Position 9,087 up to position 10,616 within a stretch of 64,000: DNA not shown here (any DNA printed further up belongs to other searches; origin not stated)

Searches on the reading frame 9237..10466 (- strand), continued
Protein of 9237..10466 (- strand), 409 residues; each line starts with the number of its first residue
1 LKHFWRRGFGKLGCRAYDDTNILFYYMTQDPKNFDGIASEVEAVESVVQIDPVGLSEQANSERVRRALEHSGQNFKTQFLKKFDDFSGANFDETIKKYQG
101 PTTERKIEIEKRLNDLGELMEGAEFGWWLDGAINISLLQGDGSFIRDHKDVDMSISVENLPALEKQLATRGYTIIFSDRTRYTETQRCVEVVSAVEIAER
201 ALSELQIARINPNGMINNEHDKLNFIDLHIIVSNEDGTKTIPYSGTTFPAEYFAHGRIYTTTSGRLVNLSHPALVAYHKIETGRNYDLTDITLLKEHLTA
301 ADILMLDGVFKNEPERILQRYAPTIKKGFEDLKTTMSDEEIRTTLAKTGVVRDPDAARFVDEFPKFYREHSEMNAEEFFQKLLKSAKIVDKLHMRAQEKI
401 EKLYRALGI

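Call 40: find_related_loci(query=A4, collection=metagenome_contigs, flank=6000)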
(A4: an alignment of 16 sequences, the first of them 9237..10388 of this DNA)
Query A4 (383 aa) in metagenome_contigs; peptide patterns used: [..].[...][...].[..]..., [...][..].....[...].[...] (x = any residue, [..] = any of these).
207 stretches matched a pattern; 34 encode a relative of the query (tblastn E <= 1e-3); 34 distinct loci.
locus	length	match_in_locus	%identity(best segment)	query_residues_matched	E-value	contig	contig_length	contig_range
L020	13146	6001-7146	53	1-382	5e-135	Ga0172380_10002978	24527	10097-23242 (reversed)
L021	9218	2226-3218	47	50-383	2e-105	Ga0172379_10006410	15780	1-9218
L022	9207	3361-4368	44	48-383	4e-87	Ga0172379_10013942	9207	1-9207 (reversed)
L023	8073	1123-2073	34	57-375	1e-48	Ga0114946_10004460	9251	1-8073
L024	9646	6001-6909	33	57-357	2e-45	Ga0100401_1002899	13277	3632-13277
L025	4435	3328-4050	37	57-303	5e-45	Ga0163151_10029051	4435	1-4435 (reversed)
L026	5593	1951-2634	39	57-290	1e-44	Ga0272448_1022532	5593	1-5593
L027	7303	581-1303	36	57-303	2e-43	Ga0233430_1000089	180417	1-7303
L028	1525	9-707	37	69-306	7e-45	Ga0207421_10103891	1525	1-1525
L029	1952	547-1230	39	57-290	1e-43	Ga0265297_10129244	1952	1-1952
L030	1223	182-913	36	57-306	1e-44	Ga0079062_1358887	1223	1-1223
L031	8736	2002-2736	35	57-311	2e-42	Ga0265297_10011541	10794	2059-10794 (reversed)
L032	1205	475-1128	38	57-280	2e-44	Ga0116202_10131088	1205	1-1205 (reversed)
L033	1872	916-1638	36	57-303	2e-42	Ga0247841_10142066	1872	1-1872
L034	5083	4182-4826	40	71-290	2e-41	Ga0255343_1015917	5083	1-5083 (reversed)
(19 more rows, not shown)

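Call 57: search_protein_families(library=pfam, proteins=[P0087, P0086, P0035, P0040, P0024, P0062, P0088, P0122, P0132, P0019], max_evalue=0.01)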
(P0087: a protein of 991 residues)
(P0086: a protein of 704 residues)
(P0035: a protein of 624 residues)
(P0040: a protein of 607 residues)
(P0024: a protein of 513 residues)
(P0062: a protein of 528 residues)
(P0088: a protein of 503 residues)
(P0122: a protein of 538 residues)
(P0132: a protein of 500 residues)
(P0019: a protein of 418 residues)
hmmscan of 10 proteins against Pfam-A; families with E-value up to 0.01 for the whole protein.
P0087 (991 aa): 6 families
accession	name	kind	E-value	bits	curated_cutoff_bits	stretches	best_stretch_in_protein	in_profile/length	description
PF08241.18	Methyltransf_11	-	2.7e-13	50.8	21.2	1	478-568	1-89/95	Methyltransferase domain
PF13649.12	Methyltransf_25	-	7e-12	46.3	27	1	477-568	1-95/97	Methyltransferase domain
PF13847.12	Methyltransf_31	-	2e-11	44.2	27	1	473-602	3-130/145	Methyltransferase domain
PF08242.18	Methyltransf_12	-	2.8e-06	28.4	30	1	478-567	1-93/98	Methyltransferase domain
PF10706.15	Aminoglyc_resit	-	0.00047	20.8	21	1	704-769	2-65/149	Aminoglycoside-2''-adenylyltransferase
PF13489.12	Methyltransf_23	-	0.00079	19.6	27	1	471-574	20-116/164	Methyltransferase domain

P0086 (704 aa): 2 families
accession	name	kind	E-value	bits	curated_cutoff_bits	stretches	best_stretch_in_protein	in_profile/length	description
PF10706.15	Aminoglyc_resit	-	2.6e-05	24.8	21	1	73-131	2-60/149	Aminoglycoside-2''-adenylyltransferase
PF14907.12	NTP_transf_5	-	0.0003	20.9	31.2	1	57-132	44-120/249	Uncharacterised nucleotidyltransferase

P0035 (624 aa): 4 families
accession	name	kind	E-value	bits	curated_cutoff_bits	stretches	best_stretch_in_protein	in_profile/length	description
PF00485.24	PRK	-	2e-07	31.5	22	1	420-536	4-153/196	Phosphoribulokinase / Uridine kinase family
PF13238.12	AAA_18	-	3.8e-07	31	29.4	1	418-530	1-109/128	AAA domain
PF08433.16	KTI12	-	0.0011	18.9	22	1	417-460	3-46/271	Chromatin associated protein KTI12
PF20720.3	nSTAND3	-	0.0084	16.3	27.2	0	411-449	13-51/155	Novel STAND NTPase 3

P0040 (607 aa): 1 family
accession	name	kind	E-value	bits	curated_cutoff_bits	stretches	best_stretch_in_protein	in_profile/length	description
PF10706.15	Aminoglyc_resit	-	2.9e-06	27.9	21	1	120-177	5-62/149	Aminoglycoside-2''-adenylyltransferase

P0024 (513 aa): 2 families
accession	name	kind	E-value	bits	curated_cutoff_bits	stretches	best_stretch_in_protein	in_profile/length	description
PF10706.15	Aminoglyc_resit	-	1.5e-06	28.8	21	1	208-264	3-59/149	Aminoglycoside-2''-adenylyltransferase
PF14907.12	NTP_transf_5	-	7.5e-05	22.9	31.2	1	241-384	95-214/249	Uncharacterised nucleotidyltransferase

P0062 (528 aa): 1 family
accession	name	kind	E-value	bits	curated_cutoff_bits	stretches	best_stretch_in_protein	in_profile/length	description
PF10706.15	Aminoglyc_resit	-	1.2e-08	35.6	21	1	81-134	7-60/149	Aminoglycoside-2''-adenylyltransferase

P0088 (503 aa): 2 families
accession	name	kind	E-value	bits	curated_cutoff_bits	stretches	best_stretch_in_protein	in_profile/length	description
PF10706.15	Aminoglyc_resit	-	2.5e-09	37.9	21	1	56-113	3-60/149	Aminoglycoside-2''-adenylyltransferase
PF22794.1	jr-ZPR1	-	0.0092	16.3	27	0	26-86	49-101/125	ZPR1 jelly-roll domain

P0122 (538 aa): 1 family
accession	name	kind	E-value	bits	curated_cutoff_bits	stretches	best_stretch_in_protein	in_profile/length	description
PF10706.15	Aminoglyc_resit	-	3.8e-07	30.8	21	1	106-153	13-60/149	Aminoglycoside-2''-adenylyltransferase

P0132 (500 aa): 11 families
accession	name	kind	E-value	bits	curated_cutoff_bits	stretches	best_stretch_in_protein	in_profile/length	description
PF00485.24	PRK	-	3.4e-10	40.5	22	2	342-411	93-152/196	Phosphoribulokinase / Uridine kinase family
PF13238.12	AAA_18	-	5e-07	30.7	29.4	1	295-409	2-112/128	AAA domain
PF13191.12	AAA_16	-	2.2e-05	25.5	32.6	1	280-406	13-124/167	AAA ATPase domain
PF13401.12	AAA_22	-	0.00023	21.9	27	1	293-325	7-37/130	AAA domain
PF13671.12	AAA_33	-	0.00041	21.1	27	1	293-342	1-45/143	AAA domain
PF20703.3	nSTAND1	-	0.00094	19.3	27.1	0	275-309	19-51/379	Novel STAND NTPase 1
PF20720.3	nSTAND3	-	0.0028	17.8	27.2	1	290-330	16-54/155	Novel STAND NTPase 3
PF01583.26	APS_kinase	-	0.0035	17.8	21.1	0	293-328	4-39/152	Adenylylsulphate kinase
PF24883.2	NPHP3_N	-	0.0045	17.6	24.8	0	287-324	17-55/164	Nephrocystin 3, N-terminal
PF02367.23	TsaE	-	0.0056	17.1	26.6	0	279-384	11-110/128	Threonylcarbamoyl adenosine biosynthesis protein TsaE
PF08433.16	KTI12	-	0.0077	16.2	22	0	293-334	3-44/271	Chromatin associated protein KTI12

P0019 (418 aa): 1 family
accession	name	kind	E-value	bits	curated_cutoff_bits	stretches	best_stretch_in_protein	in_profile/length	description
PF10706.15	Aminoglyc_resit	-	7.5e-07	29.8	21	1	120-181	4-65/149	Aminoglycoside-2''-adenylyltransferase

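Call 64: search_protein_families(library=pfam, alignment_id=A6, max_evalue=0.001)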
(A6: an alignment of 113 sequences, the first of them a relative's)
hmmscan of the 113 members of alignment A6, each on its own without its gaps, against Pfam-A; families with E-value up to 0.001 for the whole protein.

A. member 1, L001:3671-4141:+ (157 aa): 2 families
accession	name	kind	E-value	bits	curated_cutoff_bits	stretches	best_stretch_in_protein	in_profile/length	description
PF01230.28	HIT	-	4.2e-15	56.6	21.5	1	31-124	5-96/98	HIT domain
PF11969.13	DcpS_C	-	0.00041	21.2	24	1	31-121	13-100/114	Scavenger mRNA decapping enzyme C-term binding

B. families by the number of members that match (of 113 scanned): 108 families (the first 25 are shown)
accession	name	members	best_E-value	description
PF01381.28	HTH_3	9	9.3e-18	Helix-turn-helix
PF13560.12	HTH_31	9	5.3e-12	Helix-turn-helix domain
PF12844.13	HTH_19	9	7.9e-11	Helix-turn-helix domain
PF13443.12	HTH_26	9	9.1e-10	Cro/C1-type HTH DNA-binding domain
PF13413.12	HTH_25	6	1.1e-06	Helix-turn-helix domain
PF01555.25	N6_N4_Mtase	3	5.1e-50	DNA methylase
PF01170.24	UPF0020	3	1.3e-10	RMKL-like, methyltransferase domain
PF13847.12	Methyltransf_31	3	3.2e-09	Methyltransferase domain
PF01435.24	Peptidase_M48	2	2.9e-36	Peptidase family M48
PF13426.13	PAS_9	2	3.9e-32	PAS domain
PF02518.31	HATPase_c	2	1.8e-26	Histidine kinase-, DNA gyrase B-, and HSP90-like ATPase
PF00989.32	PAS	2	9e-23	PAS fold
PF05552.17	MS_channel_1st_1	2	2.5e-21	Mechanosensitive ion channel, conserved TM helix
PF08448.16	PAS_4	2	6.3e-20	PAS fold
PF00512.31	HisKA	2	1.7e-17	His Kinase A (phospho-acceptor) domain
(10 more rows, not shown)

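Call 80: fold_search(model_id=the predicted structure, library=viral)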
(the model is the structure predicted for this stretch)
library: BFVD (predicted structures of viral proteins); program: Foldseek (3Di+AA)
matches with E <= 10: 284; with E <= 0.001: 5
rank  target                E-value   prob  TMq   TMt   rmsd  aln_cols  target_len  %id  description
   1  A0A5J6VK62            4.4e-05  1.00  0.29  0.55   4.2       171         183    9  LicD family protein [Megaviridae environmental sample]
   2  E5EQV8                2.9e-04  1.00  0.27  0.55   4.8       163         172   13  (no name in the UniProt tables at hand)
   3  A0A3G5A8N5            3.0e-04  1.00  0.26  0.38   6.2       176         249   11  Uncharacterized protein [Hyperionvirus sp.]
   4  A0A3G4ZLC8            5.7e-04  1.00  0.28  0.33  22.1       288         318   10  LicD/FKTN/FKRP nucleotidyltransferase domain-containing protein [Terrestrivirus sp.]
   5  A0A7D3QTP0            7.1e-04  1.00  0.27  0.48   4.7       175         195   11  LicD family protein [Fadolivirus FV1/VV64]
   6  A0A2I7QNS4            2.0e-03  1.00  0.28  0.43   5.4       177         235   16  (no name in the UniProt tables at hand)
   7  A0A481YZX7            2.0e-03  1.00  0.28  0.42   6.4       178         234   11  LicD family protein [Marseillevirus LCMAC202]
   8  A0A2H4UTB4            2.6e-03  1.00  0.30  0.25   5.5       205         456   15  2-C-methyl-D-erythritol 4-phosphate cytidylyltransferase [Bodo saltans virus]
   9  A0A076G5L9            3.5e-03  0.96  0.20  0.30   9.7       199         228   11  Uncharacterized protein [Aeromonas phage pAh6-C]
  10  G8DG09                3.9e-03  1.00  0.29  0.40  18.4       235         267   11  (no name in the UniProt tables at hand)
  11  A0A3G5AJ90            1.3e-02  0.96  0.27  0.21  17.1       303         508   10  DUF7275 domain-containing protein [Sylvanvirus sp.]
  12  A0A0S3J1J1            2.0e-02  0.82  0.22  0.24  13.0       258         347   12  Uncharacterized protein [Anticarsia gemmatalis multiple nucleopolyhedrovirus]
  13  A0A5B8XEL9            2.4e-02  0.97  0.26  0.31   6.3       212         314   16  Putative poly(A) polymerase catalytic subunit [African swine fever virus]
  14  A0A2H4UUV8            3.9e-02  0.44  0.22  0.15  17.2       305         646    8  Putative poly(A) polymerase catalytic subunit [Bodo saltans virus]
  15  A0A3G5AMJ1            4.4e-02  0.15  0.17  0.15  21.6       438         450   10  Uncharacterized protein [Sylvanvirus sp.]
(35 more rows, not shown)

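Call 88: search_protein_families(library=pfam, alignment_id=A3, max_evalue=0.01)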
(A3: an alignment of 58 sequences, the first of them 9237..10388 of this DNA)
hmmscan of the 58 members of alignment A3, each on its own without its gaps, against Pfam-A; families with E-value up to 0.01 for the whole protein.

A. member 1, window:9237-10388:- (383 aa): 1 family
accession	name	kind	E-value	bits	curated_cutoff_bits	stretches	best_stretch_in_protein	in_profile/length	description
PF10706.15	Aminoglyc_resit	-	1.2e-10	42.1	21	1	90-161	5-75/149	Aminoglycoside-2''-adenylyltransferase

B. families by the number of members that match (of 58 scanned): 10 families
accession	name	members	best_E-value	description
PF10706.15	Aminoglyc_resit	57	1.2e-10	Aminoglycoside-2''-adenylyltransferase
PF14907.12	NTP_transf_5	16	2.6e-06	Uncharacterised nucleotidyltransferase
PF02618.21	YceG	1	0.00064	YceG-like family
PF20436.4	LonB_AAA-LID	1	0.0014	Archaeal LonB, AAA+ ATPase LID domain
PF20962.2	Phage_p2_ORF12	1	0.0017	Lactococcus lactis phage p2, ORF12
PF17098.10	Wtap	1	0.0021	WTAP/Mum2p family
PF09413.15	DUF2007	1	0.0078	Putative prokaryotic signal transducing protein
PF19315.5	MC_hydratase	1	0.0089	Mesaconyl-CoA hydratase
PF05184.20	SapB_1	1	0.0091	Saposin-like type B, region 1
PF19280.4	CERK_C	1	0.0091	Ceramide kinase C-terminal domain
